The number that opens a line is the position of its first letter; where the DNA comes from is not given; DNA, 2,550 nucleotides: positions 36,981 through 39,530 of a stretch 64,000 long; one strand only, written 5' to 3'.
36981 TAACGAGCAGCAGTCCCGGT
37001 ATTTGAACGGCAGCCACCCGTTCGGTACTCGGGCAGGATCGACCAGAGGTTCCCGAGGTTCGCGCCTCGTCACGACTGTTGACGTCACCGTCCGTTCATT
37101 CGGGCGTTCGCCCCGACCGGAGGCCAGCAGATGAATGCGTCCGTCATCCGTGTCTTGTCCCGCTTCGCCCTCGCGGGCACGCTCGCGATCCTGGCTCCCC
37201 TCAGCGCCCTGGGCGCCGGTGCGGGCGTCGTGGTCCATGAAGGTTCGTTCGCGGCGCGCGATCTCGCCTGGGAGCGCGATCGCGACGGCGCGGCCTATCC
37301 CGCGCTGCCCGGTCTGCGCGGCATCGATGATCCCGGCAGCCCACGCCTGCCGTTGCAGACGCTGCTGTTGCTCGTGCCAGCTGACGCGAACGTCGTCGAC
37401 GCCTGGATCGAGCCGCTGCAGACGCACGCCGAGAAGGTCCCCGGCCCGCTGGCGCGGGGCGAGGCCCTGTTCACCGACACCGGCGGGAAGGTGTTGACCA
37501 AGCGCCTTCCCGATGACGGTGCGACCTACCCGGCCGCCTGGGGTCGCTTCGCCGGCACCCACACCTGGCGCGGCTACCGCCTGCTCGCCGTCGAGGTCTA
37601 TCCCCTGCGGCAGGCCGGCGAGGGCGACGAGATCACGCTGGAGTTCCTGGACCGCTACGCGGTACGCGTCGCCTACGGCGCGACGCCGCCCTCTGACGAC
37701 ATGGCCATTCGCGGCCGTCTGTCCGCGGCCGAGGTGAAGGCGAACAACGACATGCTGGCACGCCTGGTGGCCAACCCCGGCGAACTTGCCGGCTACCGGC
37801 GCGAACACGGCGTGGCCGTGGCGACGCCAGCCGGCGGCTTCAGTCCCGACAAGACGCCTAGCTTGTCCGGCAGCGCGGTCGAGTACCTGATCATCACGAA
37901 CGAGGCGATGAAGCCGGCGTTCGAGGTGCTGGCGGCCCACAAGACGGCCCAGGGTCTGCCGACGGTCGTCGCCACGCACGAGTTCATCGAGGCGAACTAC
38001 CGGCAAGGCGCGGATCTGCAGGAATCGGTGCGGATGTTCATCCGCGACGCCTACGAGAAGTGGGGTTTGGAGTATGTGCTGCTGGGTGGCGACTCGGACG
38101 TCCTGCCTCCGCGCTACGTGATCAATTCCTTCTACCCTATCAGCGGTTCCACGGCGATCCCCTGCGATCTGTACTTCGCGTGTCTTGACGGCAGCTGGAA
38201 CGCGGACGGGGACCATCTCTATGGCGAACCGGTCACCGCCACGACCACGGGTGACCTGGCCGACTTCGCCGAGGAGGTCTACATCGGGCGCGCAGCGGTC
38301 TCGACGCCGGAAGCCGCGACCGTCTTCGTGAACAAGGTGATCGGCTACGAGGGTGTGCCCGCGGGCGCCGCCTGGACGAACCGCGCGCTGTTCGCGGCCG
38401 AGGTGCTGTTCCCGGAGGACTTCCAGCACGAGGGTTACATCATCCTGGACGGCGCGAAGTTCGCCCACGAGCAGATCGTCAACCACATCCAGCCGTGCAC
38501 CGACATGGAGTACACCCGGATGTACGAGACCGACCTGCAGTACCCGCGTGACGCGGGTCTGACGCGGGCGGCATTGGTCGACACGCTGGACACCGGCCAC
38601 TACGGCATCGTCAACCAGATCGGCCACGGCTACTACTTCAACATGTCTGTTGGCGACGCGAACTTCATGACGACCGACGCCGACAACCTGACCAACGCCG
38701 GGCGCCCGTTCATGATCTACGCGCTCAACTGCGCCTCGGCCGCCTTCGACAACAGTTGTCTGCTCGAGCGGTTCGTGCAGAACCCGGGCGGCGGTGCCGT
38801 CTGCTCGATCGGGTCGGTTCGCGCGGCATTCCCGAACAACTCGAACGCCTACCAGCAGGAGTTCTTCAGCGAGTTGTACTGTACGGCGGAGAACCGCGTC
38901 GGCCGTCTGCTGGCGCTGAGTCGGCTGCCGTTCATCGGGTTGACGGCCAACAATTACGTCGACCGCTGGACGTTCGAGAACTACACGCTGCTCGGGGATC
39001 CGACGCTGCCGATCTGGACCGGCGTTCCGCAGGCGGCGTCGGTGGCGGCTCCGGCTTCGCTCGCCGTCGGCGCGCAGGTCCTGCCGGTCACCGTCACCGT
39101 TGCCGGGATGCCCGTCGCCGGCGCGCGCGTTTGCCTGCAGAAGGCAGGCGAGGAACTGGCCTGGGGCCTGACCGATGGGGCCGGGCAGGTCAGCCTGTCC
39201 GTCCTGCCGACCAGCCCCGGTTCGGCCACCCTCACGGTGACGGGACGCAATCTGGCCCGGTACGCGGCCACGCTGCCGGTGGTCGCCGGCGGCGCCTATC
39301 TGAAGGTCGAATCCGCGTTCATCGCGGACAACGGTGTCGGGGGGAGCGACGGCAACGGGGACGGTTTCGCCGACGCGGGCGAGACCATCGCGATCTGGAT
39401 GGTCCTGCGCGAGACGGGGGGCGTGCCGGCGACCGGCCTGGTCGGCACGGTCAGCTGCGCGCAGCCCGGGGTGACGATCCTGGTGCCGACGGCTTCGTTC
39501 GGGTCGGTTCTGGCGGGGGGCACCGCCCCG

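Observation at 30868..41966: O-antigen-ligase-family gene, GT1 and WecA-like initiating transferase lie directly upstream of a gingipain-family T9SS cargo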

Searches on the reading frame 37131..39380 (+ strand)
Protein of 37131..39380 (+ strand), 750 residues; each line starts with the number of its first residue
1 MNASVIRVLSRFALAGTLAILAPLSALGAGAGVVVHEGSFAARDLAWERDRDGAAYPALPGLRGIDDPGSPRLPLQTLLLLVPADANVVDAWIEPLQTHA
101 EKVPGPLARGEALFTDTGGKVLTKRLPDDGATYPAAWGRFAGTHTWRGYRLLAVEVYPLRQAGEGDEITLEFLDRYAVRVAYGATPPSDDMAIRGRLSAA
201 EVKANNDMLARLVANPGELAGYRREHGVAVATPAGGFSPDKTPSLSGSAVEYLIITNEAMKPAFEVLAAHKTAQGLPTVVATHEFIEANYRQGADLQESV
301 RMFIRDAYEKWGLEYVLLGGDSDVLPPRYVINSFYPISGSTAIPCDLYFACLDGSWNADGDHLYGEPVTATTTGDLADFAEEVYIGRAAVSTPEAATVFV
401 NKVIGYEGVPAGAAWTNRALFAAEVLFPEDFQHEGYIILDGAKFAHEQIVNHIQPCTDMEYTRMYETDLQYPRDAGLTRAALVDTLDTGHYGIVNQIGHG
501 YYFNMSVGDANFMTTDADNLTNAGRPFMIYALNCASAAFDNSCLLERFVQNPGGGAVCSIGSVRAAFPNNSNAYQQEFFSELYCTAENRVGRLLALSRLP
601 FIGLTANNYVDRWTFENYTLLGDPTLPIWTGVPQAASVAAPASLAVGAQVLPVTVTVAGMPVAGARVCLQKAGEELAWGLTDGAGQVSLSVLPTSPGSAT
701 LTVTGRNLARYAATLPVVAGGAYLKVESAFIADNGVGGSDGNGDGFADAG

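Call 69: predict_structure(alignment_id=A5)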
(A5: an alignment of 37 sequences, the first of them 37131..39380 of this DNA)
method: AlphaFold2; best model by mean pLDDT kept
length: 750 residues; sequences in the alignment: 37
mean_pLDDT: 70.0   pTM: 0.72
mean pLDDT of the five models: 70.0, 68.5, 67.4, 63.8, 61.6
residues with pLDDT >= 90: 108; 70-90: 314; 50-70: 193; < 50: 135
segments of 3 or more residues with pLDDT < 50: 1-3, 25-30, 114-119, 223-241, 331-344, 357-377, 425-438, 497-500, 533-542, 564-566, 602-613, 736-741, 743-750
pLDDT, mean of each block of 10 residues (from residue 1): 64 76 51 87 88 85 74 84 75 92 85 48 66 83 69 84 70 93 63 62 72 77 39 37 58 91 94 89 81 67 79 85 62 41 50 45 35 44 79 90 87 66 47 41 70 74 67 73 74 53 63 79 69 46 69 75 52 67 71 64 43 57 83 89 88 93 90 83 90 87 88 88 59 49 42
secondary structure, 60 per line:
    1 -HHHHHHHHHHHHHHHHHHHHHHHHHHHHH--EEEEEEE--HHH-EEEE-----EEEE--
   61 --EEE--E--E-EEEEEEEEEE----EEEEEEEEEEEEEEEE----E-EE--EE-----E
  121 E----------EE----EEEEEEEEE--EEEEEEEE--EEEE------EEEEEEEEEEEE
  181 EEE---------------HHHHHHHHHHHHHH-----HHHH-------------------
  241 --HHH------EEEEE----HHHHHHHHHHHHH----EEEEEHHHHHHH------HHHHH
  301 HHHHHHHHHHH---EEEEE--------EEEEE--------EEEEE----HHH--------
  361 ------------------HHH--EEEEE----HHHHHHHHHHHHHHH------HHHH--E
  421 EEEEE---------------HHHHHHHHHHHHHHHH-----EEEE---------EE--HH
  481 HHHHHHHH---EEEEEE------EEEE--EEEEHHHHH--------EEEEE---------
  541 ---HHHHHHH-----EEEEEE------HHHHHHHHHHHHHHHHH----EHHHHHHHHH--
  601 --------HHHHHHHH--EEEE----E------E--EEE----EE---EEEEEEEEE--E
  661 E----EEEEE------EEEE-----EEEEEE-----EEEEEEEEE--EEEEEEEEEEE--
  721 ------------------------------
elements in order (helices of 4 or more, strands of 3 or more residues): H2-30 E33-39 E46-49 E55-58 E63-65 E73-82 E87-102 E138-146 E149-156 E159-162 E169-183 H199-212 H218-221 E252-256 H261-273 E278-282 H283-289 H296-311 E315-319 E328-332 E341-345 E384-388 H393-407 H414-417 E420-425 H441-456 E462-465 H479-488 E492-497 E504-507 E510-513 H514-518 E527-531 H544-550 E556-561 H568-584 H590-598 H609-616 E619-622 E637-639 E649-657 E666-670 E677-680 E686-691 E697-705 E708-718

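Call 71: fold_search(model_id=the predicted structure, library=pdb)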
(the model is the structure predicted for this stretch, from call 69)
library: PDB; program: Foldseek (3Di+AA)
matches with E <= 10: 1916; with E <= 0.001: 25
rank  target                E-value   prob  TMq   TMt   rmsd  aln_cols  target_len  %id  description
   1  6i9a_A                7.6e-21  1.00  0.43  0.69   6.5       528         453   17  Porphyromonas gingivalis gingipain K (Kgp) in complex with inhibitor KYT-36 (released 2019-03-13)
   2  4rbm                  2.2e-19  1.00  0.45  0.72   5.8       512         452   17  Porphyromonas gingivalis gingipain K (Kgp) catalytic and immunoglobulin superfamily-like domains (released 2014-10-08)
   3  4ief_D                2.5e-19  1.00  0.44  0.74   5.7       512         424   19  Complex of Porphyromonas gingivalis RgpB pro- and mature domains (released 2013-04-10)
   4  1cvr                  6.5e-19  1.00  0.45  0.75   5.1       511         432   20  Crystal structure of the Arg specific cysteine proteinase gingipain R (RGPB) (released 2000-03-01)
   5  4ief_B                7.3e-19  1.00  0.44  0.75   5.7       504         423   19  Complex of Porphyromonas gingivalis RgpB pro- and mature domains (released 2013-04-10)
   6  6za2_B                6.5e-10  1.00  0.24  0.18  25.4       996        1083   10  Crystal structure of dimeric latent PorU from Porphyromonas gingivalis (released 2021-09-29)
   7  6za2_A                1.4e-09  1.00  0.26  0.19  27.8       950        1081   10  Crystal structure of dimeric latent PorU from Porphyromonas gingivalis (released 2021-09-29)
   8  4ief_E                1.1e-07  1.00  0.18  0.60   6.8       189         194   16  Complex of Porphyromonas gingivalis RgpB pro- and mature domains (released 2013-04-10)
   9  4ief_C                2.0e-07  1.00  0.18  0.59   7.0       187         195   16  Complex of Porphyromonas gingivalis RgpB pro- and mature domains (released 2013-04-10)
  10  4ief_A                2.4e-07  1.00  0.18  0.62   6.0       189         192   16  Complex of Porphyromonas gingivalis RgpB pro- and mature domains (released 2013-04-10)
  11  4ief_G                2.9e-07  1.00  0.18  0.61   6.0       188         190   16  Complex of Porphyromonas gingivalis RgpB pro- and mature domains (released 2013-04-10)
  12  5mun_A                7.5e-06  1.00  0.15  0.50   6.2       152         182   15  Structural insight into zymogenic latency of gingipain K from Porphyromonas gingivalis. (released 2017-02-22)
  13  5mun_B                1.2e-05  1.00  0.15  0.51   5.3       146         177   16  Structural insight into zymogenic latency of gingipain K from Porphyromonas gingivalis. (released 2017-02-22)
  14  6r5i_B                1.7e-04  0.75  0.12  0.13  17.0       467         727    9  The crystal structure of the Glycoside Hydrolase BglX from P. aeruginosa (released 2020-04-15)
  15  3hrz_B                4.6e-04  1.00  0.10  0.26  14.8       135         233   10  Cobra Venom Factor (CVF) in complex with human factor B (released 2009-07-07)
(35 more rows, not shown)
